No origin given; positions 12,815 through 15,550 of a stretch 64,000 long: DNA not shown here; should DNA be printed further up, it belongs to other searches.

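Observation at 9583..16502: Type III R-M locus split by a ~6.9 kb AT-rich four-gene cassette (mod | TPR-DUF2971 | MTase | kinase-ATPase | CARF-like | res)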

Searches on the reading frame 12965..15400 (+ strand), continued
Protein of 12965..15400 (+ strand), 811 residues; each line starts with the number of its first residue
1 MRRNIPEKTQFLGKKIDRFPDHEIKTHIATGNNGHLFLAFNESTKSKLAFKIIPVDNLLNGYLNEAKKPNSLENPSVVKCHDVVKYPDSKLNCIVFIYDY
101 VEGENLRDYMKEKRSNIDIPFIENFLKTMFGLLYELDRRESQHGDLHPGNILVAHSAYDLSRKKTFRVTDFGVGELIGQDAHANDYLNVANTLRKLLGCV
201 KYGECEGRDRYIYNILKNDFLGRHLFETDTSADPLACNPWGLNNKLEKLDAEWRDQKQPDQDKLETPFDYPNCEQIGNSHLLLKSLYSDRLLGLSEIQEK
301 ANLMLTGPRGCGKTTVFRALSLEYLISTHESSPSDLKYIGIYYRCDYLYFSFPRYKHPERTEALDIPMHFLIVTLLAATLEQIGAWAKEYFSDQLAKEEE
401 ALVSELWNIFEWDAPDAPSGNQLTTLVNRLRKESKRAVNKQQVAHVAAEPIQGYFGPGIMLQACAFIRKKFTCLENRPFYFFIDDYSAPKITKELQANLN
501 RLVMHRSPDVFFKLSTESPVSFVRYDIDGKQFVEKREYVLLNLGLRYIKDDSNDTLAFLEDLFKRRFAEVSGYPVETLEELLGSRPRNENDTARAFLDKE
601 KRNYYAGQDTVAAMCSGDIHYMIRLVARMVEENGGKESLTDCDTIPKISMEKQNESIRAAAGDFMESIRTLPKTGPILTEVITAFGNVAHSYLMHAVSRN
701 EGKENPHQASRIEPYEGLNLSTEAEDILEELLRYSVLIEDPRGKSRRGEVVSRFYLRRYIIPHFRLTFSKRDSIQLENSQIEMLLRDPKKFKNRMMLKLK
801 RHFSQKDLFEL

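Call 19: find_related_loci(query=A1, collection=genome_contigs, flank=10000)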
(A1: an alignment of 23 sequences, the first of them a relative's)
Query A1 (811 aa) in genome_contigs; peptide patterns used: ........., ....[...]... (x = any residue, [..] = any of these).
599 stretches matched a pattern (row limit reached: there are more); 82 encode a relative of the query (tblastn E <= 1e-3); the best 80 are kept; 80 distinct loci.
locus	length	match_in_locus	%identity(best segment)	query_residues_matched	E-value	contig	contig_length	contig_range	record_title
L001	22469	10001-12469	65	1-809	0e+0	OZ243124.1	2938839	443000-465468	MAG: Nitrospirales bacterium isolate 0e0ef677-6dc8-49ba-883f-7fd47c8f42f7 genome assembly, chromosome: 1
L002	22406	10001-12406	65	1-801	0e+0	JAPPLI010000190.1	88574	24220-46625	MAG: Gammaproteobacteria bacterium isolate RHO3_bin_19 NODE_618_length_88574_cov_52.795208, whole genome shotgun sequenc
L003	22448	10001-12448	64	1-809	0e+0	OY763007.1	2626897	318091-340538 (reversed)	MAG: Nitrospirales bacterium isolate d9641d0a-9015-4cc2-bf8e-6a264f466c72 genome assembly, chromosome: 1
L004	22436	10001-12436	63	1-798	0e+0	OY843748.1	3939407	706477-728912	MAG: bacterium isolate 9408d56b-0626-48ff-8cc4-40385ffb9045 genome assembly, chromosome: 1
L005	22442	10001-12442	61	1-800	0e+0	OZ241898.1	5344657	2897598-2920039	MAG: Vicinamibacterales bacterium isolate 479fc26a-c5fd-4f96-80c2-dbb1f079bd2a genome assembly, chromosome: 1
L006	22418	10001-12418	59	1-802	0e+0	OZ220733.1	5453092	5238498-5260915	MAG: Candidatus Latescibacterota bacterium isolate cc6a1995-d657-4e87-88a0-a2308bb9e8e7 genome assembly, chromosome: 1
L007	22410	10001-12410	67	1-798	0e+0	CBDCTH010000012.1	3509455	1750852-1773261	MAG: Gammaproteobacteria bacterium isolate a8af13e8-0241-4292-a4be-8c867e9427f0 genome assembly, contig: contig_12, whol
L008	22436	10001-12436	55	1-807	0e+0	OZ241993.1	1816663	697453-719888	MAG: uncultured candidatus Porisulfidus sp. isolate ba64636f-2cd1-4e9a-8eaa-ecd0b0529e97 genome assembly, chromosome: 1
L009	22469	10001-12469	54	1-810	0e+0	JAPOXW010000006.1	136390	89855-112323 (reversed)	MAG: Gammaproteobacteria bacterium isolate COS4_bin_16 NODE_116_length_136390_cov_20.5909, whole genome shotgun sequence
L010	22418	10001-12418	53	1-798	0e+0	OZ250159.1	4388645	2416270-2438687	MAG: Candidatus Rariloculaceae bacterium isolate d7988692-1f91-4a51-bf50-90d1cd8d1283 genome assembly, chromosome: 1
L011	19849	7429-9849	65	1-809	0e+0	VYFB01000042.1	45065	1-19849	MAG: Nitrospira sp. SB0677_bin_15 NODE_281_length_45065_cov_11.523106, whole genome shotgun sequence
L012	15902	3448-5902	66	1-809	0e+0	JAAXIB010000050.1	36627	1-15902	MAG: Nitrospirales bacterium isolate Plut_88904 unfiltered_Plut_88904_genomic_contig_349920, whole genome shotgun sequen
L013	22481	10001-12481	51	1-810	0e+0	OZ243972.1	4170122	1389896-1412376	MAG: Alphaproteobacteria bacterium isolate 09f1bc1b-1bad-4b92-9679-6e0ab018260f genome assembly, chromosome: 1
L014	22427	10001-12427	61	1-800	0e+0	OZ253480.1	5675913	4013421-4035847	MAG: uncultured Candidatus Binatia bacterium isolate 01c1d691-c9b9-4499-9944-1e5a173e9d55 genome assembly, chromosome: 1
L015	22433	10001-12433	52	1-798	0e+0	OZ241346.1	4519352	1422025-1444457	MAG: Candidatus Azotimanducaceae bacterium isolate 1a084ade-5f57-4f91-b07c-c4cd22397a73 genome assembly, chromosome: 1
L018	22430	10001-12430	56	1-798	0e+0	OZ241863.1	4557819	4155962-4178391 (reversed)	MAG: Spirochaetia bacterium isolate 5eda55f6-7d73-4064-946f-addbc1f4c2cc genome assembly, chromosome: 1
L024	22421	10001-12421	44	1-801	0e+0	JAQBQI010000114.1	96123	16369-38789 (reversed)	MAG: Myxococcaceae bacterium isolate RYN_369 scaffold_2747086, whole genome shotgun sequence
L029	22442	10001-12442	44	1-807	0e+0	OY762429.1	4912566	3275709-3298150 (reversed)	MAG: Terriglobia bacterium isolate aa40cff0-ace7-4b53-8087-0ef5d3f4acaf genome assembly, chromosome: 1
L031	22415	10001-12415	53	1-792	0e+0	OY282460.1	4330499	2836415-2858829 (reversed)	MAG: uncultured Pseudomonadales bacterium genome assembly, chromosome: 1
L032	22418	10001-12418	63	1-798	0e+0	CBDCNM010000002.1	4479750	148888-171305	MAG: Candidatus Latescibacterota bacterium isolate f150df7c-f474-47d5-8e53-e740a55afba2 genome assembly, contig: contig_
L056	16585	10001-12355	27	31-800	1e-76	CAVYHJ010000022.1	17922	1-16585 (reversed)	MAG: uncultured bacterium isolate MFD01231.bin.1.77 genome assembly, contig: contig_35037, whole genome shotgun sequence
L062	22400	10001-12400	31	2-792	6e-105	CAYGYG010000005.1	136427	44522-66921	MAG TPA_asm: uncultured bacterium isolate ERP119294_co1_15 genome assembly, contig: NODE_124_length_136427_cov_27.805664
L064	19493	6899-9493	26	9-811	1e-48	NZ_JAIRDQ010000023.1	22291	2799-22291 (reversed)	Bradyrhizobium sp. Oc8 scaffold23-size22291, whole genome shotgun sequence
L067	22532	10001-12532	27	21-792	2e-60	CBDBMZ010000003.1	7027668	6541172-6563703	MAG: Vicinamibacterales bacterium isolate 5852b306-6763-4b4c-a466-03502f5c62f4 genome assembly, contig: contig_3, whole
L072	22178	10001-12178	23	73-791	1e-37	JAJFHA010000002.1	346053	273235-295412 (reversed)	MAG: Hyphomicrobiales bacterium isolate OFTM345 OFTM345_1, whole genome shotgun sequence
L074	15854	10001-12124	24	94-788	5e-35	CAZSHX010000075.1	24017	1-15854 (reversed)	MAG TPA_asm: uncultured Hyphomicrobiales bacterium isolate SRP284006_co1_568 genome assembly, contig: NODE_3304_length_2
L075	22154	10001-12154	25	84-791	2e-33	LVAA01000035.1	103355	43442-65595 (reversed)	MAG: Syntrophobacterales bacterium Delta_02 Delta_02_contig_6555, whole genome shotgun sequence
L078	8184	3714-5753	23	97-791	4e-29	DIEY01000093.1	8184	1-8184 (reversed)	MAG TPA_asm: Bacteroidales bacterium UBA5762 UBA5762_contig_73559, whole genome shotgun sequence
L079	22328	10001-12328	22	10-796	9e-29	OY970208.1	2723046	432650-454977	MAG: uncultured candidate division Zixibacteria bacterium isolate MFD04408.bin.1.44 genome assembly, chromosome: 1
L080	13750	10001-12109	23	97-795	7e-29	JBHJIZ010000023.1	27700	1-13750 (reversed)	MAG: Paracoccaceae bacterium isolate pac_S11C2576 S11Ck141_543183, whole genome shotgun sequence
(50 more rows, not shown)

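Call 29: find_encoding_contigs(protein=P0001, flank=10000, max_places=3)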
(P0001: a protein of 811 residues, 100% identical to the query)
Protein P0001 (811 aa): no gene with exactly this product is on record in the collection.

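Call 34: search_protein_families(library=pfam, proteins=[L064:10663-11661:+, L002:5412-8825:+, L079:8677-9891:+, L002:13517-16546:+, L002:17497-20298:+, L062:13876-16404:+, L062:16940-19480:+, L075:9082-9666:+], max_evalue=0.001)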
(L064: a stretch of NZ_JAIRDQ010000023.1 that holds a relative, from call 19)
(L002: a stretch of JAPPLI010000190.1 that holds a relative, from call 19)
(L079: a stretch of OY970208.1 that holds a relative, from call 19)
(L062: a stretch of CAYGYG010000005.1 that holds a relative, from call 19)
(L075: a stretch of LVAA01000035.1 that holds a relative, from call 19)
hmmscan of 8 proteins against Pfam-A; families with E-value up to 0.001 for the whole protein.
L064:10663-11661:+ (333 aa): 1 family
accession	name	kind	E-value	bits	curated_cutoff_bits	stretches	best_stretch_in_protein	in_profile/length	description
PF02511.20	Thy1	-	9.5e-50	169.5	24.8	1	58-258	1-191/191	Thymidylate synthase complementing protein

L002:5412-8825:+ (1138 aa): 5 families
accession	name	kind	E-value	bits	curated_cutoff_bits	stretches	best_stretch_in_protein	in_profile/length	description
PF00271.37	Helicase_C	-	2e-25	89.6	23.5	1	482-600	3-110/110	Helicase conserved C-terminal domain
PF13020.12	NOV_C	-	7.1e-21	74.5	22.1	1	1023-1109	2-88/91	Protein NO VEIN, C-terminal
PF00176.29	SNF2-rel_dom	-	2.3e-17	63.5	24.9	1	124-298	19-195/290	SNF2-related domain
PF04851.21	ResIII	-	8e-13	49.1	22.5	1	104-267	3-163/164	Type III restriction enzyme, res subunit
PF00270.35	DEAD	-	6.8e-08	32.9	26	1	109-269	4-162/167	DEAD/DEAH box helicase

L079:8677-9891:+ (405 aa): 1 family
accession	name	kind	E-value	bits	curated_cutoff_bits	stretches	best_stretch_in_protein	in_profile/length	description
PF14236.12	DruA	-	5.8e-89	298.6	27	1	53-349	1-297/297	Druantia protein DruA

L002:13517-16546:+ (1010 aa): 1 family
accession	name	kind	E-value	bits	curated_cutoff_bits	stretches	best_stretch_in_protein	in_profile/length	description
PF06634.17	DUF1156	-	7.3e-22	77.7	24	1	31-91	2-61/73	Protein of unknown function (DUF1156)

L002:17497-20298:+ (934 aa): 1 family
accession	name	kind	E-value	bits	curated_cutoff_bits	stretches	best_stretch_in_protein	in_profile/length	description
PF04465.17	DUF499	-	1.1e-14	53.7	23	1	155-412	52-295/1024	Protein of unknown function (DUF499)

L062:13876-16404:+ (843 aa): 5 families
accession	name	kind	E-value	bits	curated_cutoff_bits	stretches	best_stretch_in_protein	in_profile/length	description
PF04851.21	ResIII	-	4.8e-39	134.3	22.5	1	190-342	4-163/164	Type III restriction enzyme, res subunit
PF18766.7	SWI2_SNF2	-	7.4e-15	55.6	26.7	1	193-341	1-155/221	SWI2/SNF2 ATPase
PF00270.35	DEAD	-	3.9e-11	43.4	26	1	192-346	2-165/167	DEAD/DEAH box helicase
PF04313.20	HSDR_N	-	8.7e-08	32.7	25.1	1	56-121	122-195/198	Type I restriction enzyme R protein N terminus (HSDR_N)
PF13588.12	HSDR_N_2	-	2.2e-05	24.9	25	1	57-121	34-99/110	Type I restriction enzyme R protein N terminus (HSDR_N)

L062:16940-19480:+ (847 aa): 6 families
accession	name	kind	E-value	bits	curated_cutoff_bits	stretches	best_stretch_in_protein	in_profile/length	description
PF02384.22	N6_Mtase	-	6.2e-52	177.3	20.4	1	159-465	4-307/311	N-6 DNA Methylase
PF01420.25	Methylase_S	-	1.2e-18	68.3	22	2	657-813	4-150/168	Type I restriction modification DNA specificity domain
PF01170.24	UPF0020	-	1.2e-06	28.8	22.3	1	196-344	25-176/197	RMKL-like, methyltransferase domain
PF07669.17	Eco57I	-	3.7e-06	27.6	25.3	1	278-357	70-157/171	Eco57I restriction-modification methylase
PF13847.12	Methyltransf_31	-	0.00013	22.1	27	1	198-291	2-83/145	Methyltransferase domain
PF20473.4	MmeI_Mtase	-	0.00074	19.2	27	0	202-247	22-72/259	MmeI, DNA-methyltransferase domain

L075:9082-9666:+ (195 aa): 0 families

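Call 44: predict_structure(alignment_id=A2)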
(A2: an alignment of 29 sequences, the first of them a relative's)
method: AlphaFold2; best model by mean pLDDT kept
length: 346 residues; sequences in the alignment: 29
mean_pLDDT: 84.3   pTM: 0.89
mean pLDDT of the five models: 84.3, 84.2, 83.5, 78.0, 73.4
residues with pLDDT >= 90: 146; 70-90: 156; 50-70: 25; < 50: 19
segments of 3 or more residues with pLDDT < 50: 165-171, 173-182
pLDDT, mean of each block of 10 residues (from residue 1): 70 90 93 91 90 90 90 92 95 85 82 93 91 81 92 86 55 43 53 81 86 85 93 88 90 92 96 90 87 95 87 69 82 91 76
secondary structure, 60 per line:
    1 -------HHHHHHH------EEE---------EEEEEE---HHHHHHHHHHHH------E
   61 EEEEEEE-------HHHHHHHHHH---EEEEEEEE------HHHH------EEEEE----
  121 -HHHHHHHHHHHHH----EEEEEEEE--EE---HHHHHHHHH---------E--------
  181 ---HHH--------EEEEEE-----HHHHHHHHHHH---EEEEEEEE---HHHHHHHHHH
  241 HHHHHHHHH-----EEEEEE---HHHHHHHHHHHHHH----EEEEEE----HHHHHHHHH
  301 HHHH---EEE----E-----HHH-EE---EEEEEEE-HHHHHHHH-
elements in order: H8-14 E21-23 E33-38 H42-53 E60-67 H75-84 E88-95 H102-105 E112-116 H122-134 E139-146 H154-162 E195-200 H206-216 E220-227 H231-249 E255-260 H264-277 E282-287 H292-304 E308-310 E330-336 H338-345

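Call 55: predict_structure(alignment_id=A1)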
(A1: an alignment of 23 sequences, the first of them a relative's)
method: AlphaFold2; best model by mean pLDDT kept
length: 811 residues; sequences in the alignment: 23
mean_pLDDT: 74.6   pTM: 0.42
mean pLDDT of the five models: 74.6, 73.5, 69.8, 68.9, 68.4
residues with pLDDT >= 90: 155; 70-90: 420; 50-70: 122; < 50: 114
segments of 3 or more residues with pLDDT < 50: 178-182, 258-312, 518-523, 533-552, 565-570, 696-706, 805-811
pLDDT, mean of each block of 10 residues (from residue 1): 83 87 91 87 91 82 73 87 80 87 90 91 94 87 74 82 83 50 71 92 78 89 78 83 92 65 31 28 28 32 33 55 77 80 83 83 90 94 91 90 93 86 93 93 84 89 90 82 67 81 71 57 63 34 33 52 50 72 73 67 72 62 72 83 87 86 79 84 89 58 50 83 85 70 64 79 76 80 93 79 47 35
secondary structure, 60 per line:
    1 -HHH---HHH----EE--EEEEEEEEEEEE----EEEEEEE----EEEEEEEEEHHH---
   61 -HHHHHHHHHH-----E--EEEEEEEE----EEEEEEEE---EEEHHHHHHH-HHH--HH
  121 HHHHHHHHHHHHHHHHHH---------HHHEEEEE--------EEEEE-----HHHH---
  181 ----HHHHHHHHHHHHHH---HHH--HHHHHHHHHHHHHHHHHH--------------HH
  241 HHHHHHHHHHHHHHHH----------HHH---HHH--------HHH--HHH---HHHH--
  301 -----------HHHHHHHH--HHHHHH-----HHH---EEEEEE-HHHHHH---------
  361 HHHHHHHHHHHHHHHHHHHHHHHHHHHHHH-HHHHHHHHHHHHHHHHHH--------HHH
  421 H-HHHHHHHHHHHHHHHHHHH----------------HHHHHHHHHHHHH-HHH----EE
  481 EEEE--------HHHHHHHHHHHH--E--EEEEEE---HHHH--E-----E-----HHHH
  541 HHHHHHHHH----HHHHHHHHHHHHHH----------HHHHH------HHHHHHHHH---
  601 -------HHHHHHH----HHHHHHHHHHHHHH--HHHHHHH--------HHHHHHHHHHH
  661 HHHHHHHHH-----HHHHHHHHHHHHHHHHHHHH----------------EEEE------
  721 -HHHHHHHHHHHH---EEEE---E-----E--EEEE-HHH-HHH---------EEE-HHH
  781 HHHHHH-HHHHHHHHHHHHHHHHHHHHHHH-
elements in order (helices of 4 or more, strands of 3 or more residues): E19-30 E35-41 E46-54 H62-71 E80-87 E92-99 E103-105 H106-112 H119-138 E151-155 E164-168 H174-177 H185-198 H207-224 H239-256 H295-298 H312-319 H322-327 E339-344 H346-351 H361-390 H392-409 H418-421 H423-441 H458-470 E479-484 H493-504 E510-515 H519-522 H537-549 H554-567 H578-582 H589-597 H608-614 H619-632 H635-641 H650-669 H675-694 E711-714 H722-733 E737-740 E753-756 E774-776 H778-786 H788-810

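Call 73: find_encoding_contigs(protein=P0003, flank=8000, max_places=2)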
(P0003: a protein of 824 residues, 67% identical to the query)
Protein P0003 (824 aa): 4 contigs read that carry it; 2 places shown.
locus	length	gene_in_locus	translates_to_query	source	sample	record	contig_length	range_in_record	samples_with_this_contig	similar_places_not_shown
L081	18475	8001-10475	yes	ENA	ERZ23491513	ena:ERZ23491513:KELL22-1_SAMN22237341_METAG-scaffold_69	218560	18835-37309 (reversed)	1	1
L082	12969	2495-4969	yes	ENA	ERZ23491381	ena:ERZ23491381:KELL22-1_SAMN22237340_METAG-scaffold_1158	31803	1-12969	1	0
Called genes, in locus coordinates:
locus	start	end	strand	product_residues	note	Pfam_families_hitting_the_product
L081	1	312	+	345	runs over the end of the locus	PF01717:Meth_synt_2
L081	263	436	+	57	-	-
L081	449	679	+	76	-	-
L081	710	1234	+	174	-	-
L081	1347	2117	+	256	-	PF10563:CA_like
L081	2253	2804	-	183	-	PF01883:FeS_assembly_P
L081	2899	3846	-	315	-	PF00561:Abhydrolase_1, PF12146:Hydrolase_4, PF12697:Abhydrolase_6, PF03096:Ndr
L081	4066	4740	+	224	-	PF00881:Nitroreductase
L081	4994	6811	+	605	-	PF01555:N6_N4_Mtase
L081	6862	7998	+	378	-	PF01555:N6_N4_Mtase, PF01170:UPF0020 (weak)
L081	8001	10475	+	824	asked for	PF00069:Pkinase, PF07714:PK_Tyr_Ser-Thr, PF24389:ORC-CDC6-like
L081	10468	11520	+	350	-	-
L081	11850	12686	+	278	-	PF00571:CBS (faint)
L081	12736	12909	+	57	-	-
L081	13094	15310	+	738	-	PF04851:ResIII (faint)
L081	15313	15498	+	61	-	-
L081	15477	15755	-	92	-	-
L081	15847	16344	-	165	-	PF08502:LeuA_dimer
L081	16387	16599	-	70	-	-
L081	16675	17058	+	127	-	PF00111:Fer2 (weak)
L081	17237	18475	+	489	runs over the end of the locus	PF00478:IMPDH, PF01070:FMN_dh, PF00571:CBS, PF03060:NMO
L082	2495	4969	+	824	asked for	PF00069:Pkinase, PF07714:PK_Tyr_Ser-Thr, PF24389:ORC-CDC6-like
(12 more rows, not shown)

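Call 74: find_encoding_contigs(protein=P0004, flank=8000, max_places=2)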
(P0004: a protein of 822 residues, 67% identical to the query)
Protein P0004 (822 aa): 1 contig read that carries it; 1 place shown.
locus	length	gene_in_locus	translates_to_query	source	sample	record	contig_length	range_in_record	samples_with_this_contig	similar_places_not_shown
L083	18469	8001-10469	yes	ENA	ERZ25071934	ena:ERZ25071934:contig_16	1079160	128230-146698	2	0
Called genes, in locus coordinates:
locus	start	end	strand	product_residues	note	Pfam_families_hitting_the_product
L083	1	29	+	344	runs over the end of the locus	PF02771:Acyl-CoA_dh_N, PF02770:Acyl-CoA_dh_M, PF00441:Acyl-CoA_dh_1, PF08028:Acyl-CoA_dh_2 (weak)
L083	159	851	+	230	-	PF13489:Methyltransf_23, PF10294:Methyltransf_16, PF05175:MTS, PF06325:PrmA, PF03848:TehB, PF08242:Methyltransf_12 (weak), PF13649:Methyltransf_25 (weak), PF13847:Methyltransf_31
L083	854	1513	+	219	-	PF00730:HhH-GPD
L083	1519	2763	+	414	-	PF13000:Acatn, PF07690:MFS_1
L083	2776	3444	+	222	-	PF02230:Abhydrolase_2, PF12146:Hydrolase_4 (faint), PF00756:Esterase (weak), PF01738:DLH (faint), PF20434:BD-FAE (faint), PF00326:Peptidase_S9 (faint)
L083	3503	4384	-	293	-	PF12146:Hydrolase_4, PF00561:Abhydrolase_1, PF12697:Abhydrolase_6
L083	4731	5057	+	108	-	PF04014:MazE_antitoxin (weak)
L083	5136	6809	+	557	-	PF01555:N6_N4_Mtase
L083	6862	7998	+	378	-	PF01555:N6_N4_Mtase, PF01170:UPF0020 (weak)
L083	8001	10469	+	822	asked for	PF00069:Pkinase, PF07714:PK_Tyr_Ser-Thr, PF24389:ORC-CDC6-like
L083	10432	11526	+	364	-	-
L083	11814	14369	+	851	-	PF04851:ResIII, PF00270:DEAD (weak)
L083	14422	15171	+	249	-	PF00106:adh_short, PF08659:KR, PF13561:adh_short_C2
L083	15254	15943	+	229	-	PF00462:Glutaredoxin (weak)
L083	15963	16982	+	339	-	PF00520:Ion_trans, PF07885:Ion_trans_2, PF22614:Slo-like_RCK, PF02254:TrkA_N, PF06241:Castor_Poll_mid (weak)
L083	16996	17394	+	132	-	PF10722:YbjN, PF22550:CesT_Tir_1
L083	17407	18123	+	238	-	PF04012:PspA_IM30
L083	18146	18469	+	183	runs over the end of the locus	PF13785:DUF4178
